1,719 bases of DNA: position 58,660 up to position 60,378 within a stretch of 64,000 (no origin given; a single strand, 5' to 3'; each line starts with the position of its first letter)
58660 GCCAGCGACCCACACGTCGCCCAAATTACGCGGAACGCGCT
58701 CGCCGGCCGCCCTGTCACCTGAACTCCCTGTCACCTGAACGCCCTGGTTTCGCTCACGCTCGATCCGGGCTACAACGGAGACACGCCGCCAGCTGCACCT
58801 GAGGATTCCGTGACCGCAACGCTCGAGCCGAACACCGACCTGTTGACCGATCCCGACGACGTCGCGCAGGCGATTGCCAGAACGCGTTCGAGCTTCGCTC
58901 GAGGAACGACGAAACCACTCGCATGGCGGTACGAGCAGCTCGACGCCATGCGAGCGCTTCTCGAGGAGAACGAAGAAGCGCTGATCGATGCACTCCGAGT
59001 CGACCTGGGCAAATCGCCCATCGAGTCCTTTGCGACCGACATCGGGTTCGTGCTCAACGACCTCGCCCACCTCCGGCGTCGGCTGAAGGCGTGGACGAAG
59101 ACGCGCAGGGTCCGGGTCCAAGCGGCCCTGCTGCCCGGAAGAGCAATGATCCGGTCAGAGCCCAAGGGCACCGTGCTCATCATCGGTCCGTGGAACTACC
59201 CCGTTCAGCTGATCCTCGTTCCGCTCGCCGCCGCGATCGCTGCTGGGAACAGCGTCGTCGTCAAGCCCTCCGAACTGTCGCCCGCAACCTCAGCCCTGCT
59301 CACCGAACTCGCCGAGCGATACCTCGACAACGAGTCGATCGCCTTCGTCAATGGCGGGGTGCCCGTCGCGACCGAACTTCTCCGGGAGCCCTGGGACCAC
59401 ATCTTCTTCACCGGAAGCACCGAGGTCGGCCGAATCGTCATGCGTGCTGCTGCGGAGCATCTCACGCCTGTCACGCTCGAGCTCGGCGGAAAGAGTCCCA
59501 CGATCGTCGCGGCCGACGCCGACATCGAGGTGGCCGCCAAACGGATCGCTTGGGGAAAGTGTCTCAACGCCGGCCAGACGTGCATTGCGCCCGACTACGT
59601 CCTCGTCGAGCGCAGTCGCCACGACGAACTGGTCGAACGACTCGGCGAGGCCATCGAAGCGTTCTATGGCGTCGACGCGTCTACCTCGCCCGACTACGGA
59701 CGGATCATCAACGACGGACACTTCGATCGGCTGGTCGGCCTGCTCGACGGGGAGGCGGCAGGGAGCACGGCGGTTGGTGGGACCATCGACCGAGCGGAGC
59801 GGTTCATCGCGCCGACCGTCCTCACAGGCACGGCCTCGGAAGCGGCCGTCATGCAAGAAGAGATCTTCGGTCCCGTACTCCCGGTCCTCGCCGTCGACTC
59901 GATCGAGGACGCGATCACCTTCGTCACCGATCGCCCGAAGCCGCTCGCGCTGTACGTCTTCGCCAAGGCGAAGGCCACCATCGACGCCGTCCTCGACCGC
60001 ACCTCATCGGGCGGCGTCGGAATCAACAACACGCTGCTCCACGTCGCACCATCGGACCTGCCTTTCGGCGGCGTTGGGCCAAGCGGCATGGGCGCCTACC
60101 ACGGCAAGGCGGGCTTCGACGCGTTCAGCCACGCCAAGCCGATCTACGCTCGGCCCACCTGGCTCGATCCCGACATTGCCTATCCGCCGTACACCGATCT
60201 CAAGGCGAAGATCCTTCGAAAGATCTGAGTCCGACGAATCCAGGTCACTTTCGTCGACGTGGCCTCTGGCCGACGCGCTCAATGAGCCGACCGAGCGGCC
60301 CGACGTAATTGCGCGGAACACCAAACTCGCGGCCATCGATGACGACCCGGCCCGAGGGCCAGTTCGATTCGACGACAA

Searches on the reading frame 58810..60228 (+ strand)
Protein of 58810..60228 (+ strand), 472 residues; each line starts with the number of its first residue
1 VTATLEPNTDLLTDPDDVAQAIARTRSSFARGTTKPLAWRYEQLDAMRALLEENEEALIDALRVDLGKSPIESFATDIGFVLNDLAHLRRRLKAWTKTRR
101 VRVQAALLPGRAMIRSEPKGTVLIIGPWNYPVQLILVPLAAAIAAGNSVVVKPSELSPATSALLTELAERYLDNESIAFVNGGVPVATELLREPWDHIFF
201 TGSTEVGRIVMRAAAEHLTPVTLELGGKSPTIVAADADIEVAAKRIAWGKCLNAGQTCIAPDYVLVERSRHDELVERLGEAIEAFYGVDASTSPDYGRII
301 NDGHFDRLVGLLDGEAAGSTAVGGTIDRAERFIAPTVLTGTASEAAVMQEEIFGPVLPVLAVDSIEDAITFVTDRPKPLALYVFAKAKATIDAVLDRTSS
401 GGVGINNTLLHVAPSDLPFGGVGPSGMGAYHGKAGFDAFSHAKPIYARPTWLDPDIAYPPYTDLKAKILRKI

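Call 32: search_protein_families(library=pfam, proteins=[window:58810-60228:+], max_evalue=0.001)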
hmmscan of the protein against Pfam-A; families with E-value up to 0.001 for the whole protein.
window:58810-60228:+ (472 aa): 2 families
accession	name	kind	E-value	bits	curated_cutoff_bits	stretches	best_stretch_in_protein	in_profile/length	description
PF00171.27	Aldedh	-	2.4e-96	323.5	23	1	14-443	27-459/461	Aldehyde dehydrogenase family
PF05893.19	LuxC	-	5.1e-05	22.8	21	1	115-283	85-260/401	Acyl-CoA reductase (LuxC)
